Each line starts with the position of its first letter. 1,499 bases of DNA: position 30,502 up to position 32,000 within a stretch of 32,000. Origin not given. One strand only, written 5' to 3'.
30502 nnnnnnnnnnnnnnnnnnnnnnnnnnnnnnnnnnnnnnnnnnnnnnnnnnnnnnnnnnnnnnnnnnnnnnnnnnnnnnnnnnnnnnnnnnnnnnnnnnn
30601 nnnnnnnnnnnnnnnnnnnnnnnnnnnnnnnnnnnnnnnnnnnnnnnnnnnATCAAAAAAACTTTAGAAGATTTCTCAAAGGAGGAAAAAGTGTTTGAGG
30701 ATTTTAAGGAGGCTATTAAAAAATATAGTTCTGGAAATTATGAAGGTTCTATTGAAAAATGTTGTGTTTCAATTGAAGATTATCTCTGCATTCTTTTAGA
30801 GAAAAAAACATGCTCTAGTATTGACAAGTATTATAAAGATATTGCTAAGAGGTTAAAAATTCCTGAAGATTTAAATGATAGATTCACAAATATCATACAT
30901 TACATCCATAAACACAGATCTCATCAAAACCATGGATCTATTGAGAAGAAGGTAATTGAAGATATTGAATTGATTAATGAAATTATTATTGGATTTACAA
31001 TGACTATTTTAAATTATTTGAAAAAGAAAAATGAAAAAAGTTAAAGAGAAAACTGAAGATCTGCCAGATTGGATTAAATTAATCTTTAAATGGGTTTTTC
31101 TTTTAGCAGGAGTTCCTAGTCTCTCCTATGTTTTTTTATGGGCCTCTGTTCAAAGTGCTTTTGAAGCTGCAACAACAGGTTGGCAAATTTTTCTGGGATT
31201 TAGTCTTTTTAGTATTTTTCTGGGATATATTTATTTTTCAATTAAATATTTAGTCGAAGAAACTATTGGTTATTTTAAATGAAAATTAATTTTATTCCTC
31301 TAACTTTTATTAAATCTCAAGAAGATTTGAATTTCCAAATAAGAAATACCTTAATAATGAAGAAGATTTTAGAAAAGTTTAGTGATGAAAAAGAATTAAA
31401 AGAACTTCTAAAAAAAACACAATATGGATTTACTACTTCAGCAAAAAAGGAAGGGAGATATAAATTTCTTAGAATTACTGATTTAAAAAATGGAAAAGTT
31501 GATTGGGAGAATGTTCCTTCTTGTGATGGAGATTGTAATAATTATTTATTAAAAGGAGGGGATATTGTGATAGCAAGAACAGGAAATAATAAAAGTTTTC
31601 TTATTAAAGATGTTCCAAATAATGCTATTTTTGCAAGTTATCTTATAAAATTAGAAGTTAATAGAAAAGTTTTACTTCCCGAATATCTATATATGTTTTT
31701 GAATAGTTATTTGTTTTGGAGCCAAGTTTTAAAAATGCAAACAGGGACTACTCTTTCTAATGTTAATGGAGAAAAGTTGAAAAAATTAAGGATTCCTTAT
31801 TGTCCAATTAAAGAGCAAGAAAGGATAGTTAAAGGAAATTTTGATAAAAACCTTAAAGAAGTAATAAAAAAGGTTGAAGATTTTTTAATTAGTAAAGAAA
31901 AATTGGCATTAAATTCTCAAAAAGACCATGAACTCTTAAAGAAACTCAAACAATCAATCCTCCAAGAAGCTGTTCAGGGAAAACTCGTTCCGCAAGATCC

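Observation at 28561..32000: Type I R-M operon split between hsdM and hsdS by an AbiJ-like HEPN gene, a 2-TM peptide and a GC-rich element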

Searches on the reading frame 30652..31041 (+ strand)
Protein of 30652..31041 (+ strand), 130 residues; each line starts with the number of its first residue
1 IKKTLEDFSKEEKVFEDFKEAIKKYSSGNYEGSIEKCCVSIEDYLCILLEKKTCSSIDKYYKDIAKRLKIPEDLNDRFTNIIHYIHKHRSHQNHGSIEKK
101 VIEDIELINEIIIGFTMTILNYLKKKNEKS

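Call 101: predict_structure(alignment_id=A4)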
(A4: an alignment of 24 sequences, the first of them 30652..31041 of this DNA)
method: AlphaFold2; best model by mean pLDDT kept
length: 130 residues; sequences in the alignment: 24
mean_pLDDT: 89.8   pTM: 0.84
mean pLDDT of the five models: 89.8, 89.1, 89.0, 89.0, 83.3
residues with pLDDT >= 90: 101; 70-90: 17; 50-70: 9; < 50: 3
segments of 3 or more residues with pLDDT < 50: none
pLDDT, mean of each block of 10 residues (from residue 1): 94 96 96 95 93 81 94 96 88 55 89 98 94
secondary structure, 60 per line:
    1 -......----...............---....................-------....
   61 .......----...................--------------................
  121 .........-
elements in order: H2-7 H12-26 H30-49 H57-67 H72-90 H105-129

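Call 103: fold_search(model_id=the predicted structure, library=pdb)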
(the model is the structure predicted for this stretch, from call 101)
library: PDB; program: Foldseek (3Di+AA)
matches with E <= 10: 136; with E <= 0.001: 0
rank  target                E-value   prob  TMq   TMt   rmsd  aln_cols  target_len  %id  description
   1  2hsb                  4.0e-02  1.00  0.60  0.61   3.8       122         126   13  Crystal structure of a hepn domain containing protein (af_0298) from archaeoglobus fulgidus at 1.95 A resolution (released 2006-08-15)
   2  7bxo_G                2.5e-01  0.96  0.55  0.55   4.3       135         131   11  Crystal structure of the toxin-antitoxin with AMP-PNP (released 2020-09-30)
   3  1ufb_A                3.2e-01  1.00  0.68  0.69   3.3       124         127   14  Crystal structure of TT1696 from Thermus thermophilus HB8 (released 2003-11-28)
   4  7bxo_H                3.7e-01  0.85  0.50  0.50   6.1       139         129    6  Crystal structure of the toxin-antitoxin with AMP-PNP (released 2020-09-30)
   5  1o3u                  4.6e-01  0.98  0.64  0.68   5.9       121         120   12  Crystal structure of an hepn domain protein (tm0613) from thermotoga maritima at 1.75 A resolution (released 2003-04-22)
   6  1wol                  4.6e-01  0.98  0.64  0.67   4.5       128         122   20  Crystal Structure of ST0689, an archaeal HEPN homologue (released 2005-11-22)
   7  9min_I                5.1e-01  0.77  0.46  0.47   6.6       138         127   18  Structure of a designed minibinder to NYESO1-A*02:01 (released 2025-08-06)
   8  4nqf_A                5.1e-01  0.77  0.46  0.42   6.9       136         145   15  Crystal structure of HEPN domain protein (released 2014-03-26)
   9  2q00_A                5.4e-01  0.91  0.52  0.55   4.2       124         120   13  Crystal structure of the P95883_SULSO protein from Sulfolobus solfataricus. NESG target SsR10. (released 2007-05-29)
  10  9min_D                5.4e-01  0.75  0.46  0.46   6.7       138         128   18  Structure of a designed minibinder to NYESO1-A*02:01 (released 2025-08-06)
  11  2e87                  5.4e-01  0.63  0.43  0.18   9.7       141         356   16  Crystal structure of hypothetical GTP-binding protein PH1320 from Pyrococcus horikoshii OT3, in complex with GDP (released 2007-07-24)
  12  5yep_B                6.0e-01  0.80  0.52  0.51   4.7       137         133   10  Crystal structure of SO_3166-SO_3165 from Shewanella oneidensis (released 2018-03-28)
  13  6m6u_I                6.3e-01  0.57  0.44  0.44   7.3       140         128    7  Crystal structure the toxin-antitoxin MntA-HpeT mutant-D39ED41E (released 2020-09-30)
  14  3c18_B                7.3e-01  0.87  0.47  0.23   6.1       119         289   13  Crystal structure of nucleotidyltransferase-like protein (ZP_00538802.1) from Exiguobacterium sibiricum 255-15 at 1.90 (released 2008-02-12)
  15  7bxo_F                7.7e-01  0.80  0.53  0.53   4.6       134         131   10  Crystal structure of the toxin-antitoxin with AMP-PNP (released 2020-09-30)
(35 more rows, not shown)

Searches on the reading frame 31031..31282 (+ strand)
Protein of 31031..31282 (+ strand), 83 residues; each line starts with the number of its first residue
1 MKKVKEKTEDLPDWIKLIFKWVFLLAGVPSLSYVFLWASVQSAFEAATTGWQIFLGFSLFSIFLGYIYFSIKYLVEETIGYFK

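Call 5: search_protein_families(library=pfam, proteins=[window:31031-31282:+], max_evalue=1)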
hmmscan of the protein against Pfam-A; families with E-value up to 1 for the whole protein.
window:31031-31282:+ (83 aa): 1 family
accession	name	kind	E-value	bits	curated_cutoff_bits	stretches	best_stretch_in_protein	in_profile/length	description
PF11947.13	DUF3464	-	0.04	14.1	25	1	5-54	85-134/149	Photosynthesis affected mutant 68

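Call 10: search_protein_families(library=padloc, proteins=[window:31031-31282:+], max_evalue=1)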
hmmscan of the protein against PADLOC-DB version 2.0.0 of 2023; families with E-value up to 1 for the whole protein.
window:31031-31282:+ (83 aa): 0 families

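Call 11: search_protein_families(library=ncbifam, proteins=[window:31031-31282:+], max_evalue=1)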
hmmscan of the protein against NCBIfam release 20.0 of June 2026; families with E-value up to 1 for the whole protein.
window:31031-31282:+ (83 aa): 0 families

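Call 60: find_homologous_proteins(query=window:31031-31282:+, max_evalue=0.01)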
Query window:31031-31282:+ (83 aa): 4 proteins with E <= 0.01 among 5 candidates.
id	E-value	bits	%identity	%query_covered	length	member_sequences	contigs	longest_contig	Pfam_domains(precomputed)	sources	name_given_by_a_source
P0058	1.3e-46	174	100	100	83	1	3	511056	-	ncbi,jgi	-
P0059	5.3e-34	134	72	100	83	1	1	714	-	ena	-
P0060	1.6e-31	126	69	100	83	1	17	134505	-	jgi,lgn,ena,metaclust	metaclust:\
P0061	1.4e-28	117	67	99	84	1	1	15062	-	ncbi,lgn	-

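Call 62: find_encoding_contigs(protein=P0060, flank=6000, max_places=3)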
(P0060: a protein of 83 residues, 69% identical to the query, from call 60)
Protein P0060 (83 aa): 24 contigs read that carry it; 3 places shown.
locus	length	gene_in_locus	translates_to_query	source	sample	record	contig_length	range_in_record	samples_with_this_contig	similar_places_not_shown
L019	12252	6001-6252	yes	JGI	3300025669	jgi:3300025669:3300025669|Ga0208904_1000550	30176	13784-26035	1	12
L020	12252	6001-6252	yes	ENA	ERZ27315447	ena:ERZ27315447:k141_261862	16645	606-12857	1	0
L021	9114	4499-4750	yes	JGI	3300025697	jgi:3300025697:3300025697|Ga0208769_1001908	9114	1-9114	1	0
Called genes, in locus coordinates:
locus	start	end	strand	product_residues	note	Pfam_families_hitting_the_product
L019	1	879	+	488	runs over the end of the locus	PF11074:DUF2779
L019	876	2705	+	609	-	PF04851:ResIII, PF00176:SNF2-rel_dom, PF00270:DEAD, PF00271:Helicase_C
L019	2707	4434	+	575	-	-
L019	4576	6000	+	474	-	PF12161:HsdM_N, PF02384:N6_Mtase, PF20473:MmeI_Mtase (faint), PF07669:Eco57I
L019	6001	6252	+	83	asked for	-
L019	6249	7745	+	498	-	PF01420:Methylase_S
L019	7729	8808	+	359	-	PF14022:DUF4238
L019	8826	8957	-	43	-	PF07295:DUF1451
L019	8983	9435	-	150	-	-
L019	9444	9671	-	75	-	-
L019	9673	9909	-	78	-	-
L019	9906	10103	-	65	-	-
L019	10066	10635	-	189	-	-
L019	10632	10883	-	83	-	-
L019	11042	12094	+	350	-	-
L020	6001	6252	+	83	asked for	-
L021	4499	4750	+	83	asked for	-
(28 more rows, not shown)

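Call 63: find_encoding_contigs(protein=P0061, flank=6000, max_places=2)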
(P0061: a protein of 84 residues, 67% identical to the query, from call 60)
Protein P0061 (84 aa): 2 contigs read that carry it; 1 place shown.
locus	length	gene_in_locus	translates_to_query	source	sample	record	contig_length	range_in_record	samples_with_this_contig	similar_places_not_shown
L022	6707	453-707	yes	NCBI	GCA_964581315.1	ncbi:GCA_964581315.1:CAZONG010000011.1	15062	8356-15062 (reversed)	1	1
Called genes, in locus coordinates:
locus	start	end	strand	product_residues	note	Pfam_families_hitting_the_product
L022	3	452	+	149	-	?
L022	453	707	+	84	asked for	-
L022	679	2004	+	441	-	PF01420:Methylase_S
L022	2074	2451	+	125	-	-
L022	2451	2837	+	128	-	-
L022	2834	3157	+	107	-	-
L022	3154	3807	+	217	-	-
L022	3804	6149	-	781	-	PF04313:HSDR_N (weak), PF13588:HSDR_N_2 (weak), PF00270:DEAD, PF04851:ResIII, PF18766:SWI2_SNF2, PF00271:Helicase_C (weak), PF08463:EcoEI_R_C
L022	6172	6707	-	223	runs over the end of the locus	PF20582:UPF0758_N, PF00633:HHH (weak), PF04002:RadC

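Call 87: search_protein_families(library=phrogs, proteins=[window:31031-31282:+], max_evalue=0.01)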
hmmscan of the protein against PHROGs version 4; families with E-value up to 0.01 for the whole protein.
window:31031-31282:+ (83 aa): 0 families

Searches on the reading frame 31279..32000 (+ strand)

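Call 5: search_protein_families(library=pfam, proteins=[window:31279-32000:+], max_evalue=1)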
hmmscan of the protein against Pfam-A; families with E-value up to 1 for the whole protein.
window:31279-32000:+ (240 aa): 2 families
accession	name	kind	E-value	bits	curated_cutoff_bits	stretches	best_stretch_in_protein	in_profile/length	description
PF01420.25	Methylase_S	-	1.1e-14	55.5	22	1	37-186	6-148/168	Type I restriction modification DNA specificity domain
PF18502.6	Mrpl_C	-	0.023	15.4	25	1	180-232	42-94/111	54S ribosomal protein L8 C-terminal domain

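Call 10: search_protein_families(library=padloc, proteins=[window:31279-32000:+], max_evalue=1)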
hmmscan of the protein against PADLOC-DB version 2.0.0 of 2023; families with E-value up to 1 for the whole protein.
window:31279-32000:+ (240 aa): 95 families (the best 25 are shown)
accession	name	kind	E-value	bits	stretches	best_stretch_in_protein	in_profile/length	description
PDLC03189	Specificity_I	-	4.3e-25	86.5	1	40-239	15-200/459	Type I specificity subunit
PDLC03100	Specificity_I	-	2.8e-23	81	1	20-186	180-358/392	Type I specificity subunit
PDLC03148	Specificity_I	-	4.8e-23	79.6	1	27-228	250-449/453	Type I specificity subunit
PDLC03179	Specificity_I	-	7.9e-23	79.2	2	48-199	409-565/589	Type I specificity subunit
PDLC04137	mad5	-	3.4e-21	73.9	1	38-235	6-188/392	mads_5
PDLC03073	Specificity_I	-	3.4e-21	73.9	1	39-238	22-219/437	Type I specificity subunit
PDLC03079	Specificity_I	-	4.3e-21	73.6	2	41-184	36-177/470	Type I specificity subunit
PDLC03107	Specificity_I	-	9.4e-21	72.3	1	36-234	196-390/392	Type I specificity subunit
PDLC03127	Specificity_I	-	2.6e-20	70.7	1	38-240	258-457/571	Type I specificity subunit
PDLC03169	Specificity_I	-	4.6e-20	70.4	2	37-185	223-380/461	Type I specificity subunit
PDLC03109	Specificity_I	-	1.1e-19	68.4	1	46-240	306-501/591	Type I specificity subunit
PDLC03090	Specificity_I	-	1.6e-19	68.5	1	47-235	35-215/434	Type I specificity subunit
PDLC03105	Specificity_I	-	5.8e-19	66.9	1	42-235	245-434/448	Type I specificity subunit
PDLC03069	Specificity_I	-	7.6e-18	62.8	1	52-209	213-374/387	Type I specificity subunit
PDLC03087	Specificity_I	-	1.3e-17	61.8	1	54-185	36-175/418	Type I specificity subunit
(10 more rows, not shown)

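Call 11: search_protein_families(library=ncbifam, proteins=[window:31279-32000:+], max_evalue=1)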
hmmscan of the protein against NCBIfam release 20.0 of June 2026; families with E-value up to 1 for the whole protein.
window:31279-32000:+ (240 aa): 2 families
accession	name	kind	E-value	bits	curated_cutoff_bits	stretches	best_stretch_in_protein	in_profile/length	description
NF007278.0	PRK09737.1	equivalog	5.4e-23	81.5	662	1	45-237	25-209/461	type I restriction-modification system specificity subunit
NF047740.1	antiphage_MADS5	equivalog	3.6e-14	52.5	400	1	15-185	254-433/461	methylation-associated defense system restriction endonuclease subunit S MAD5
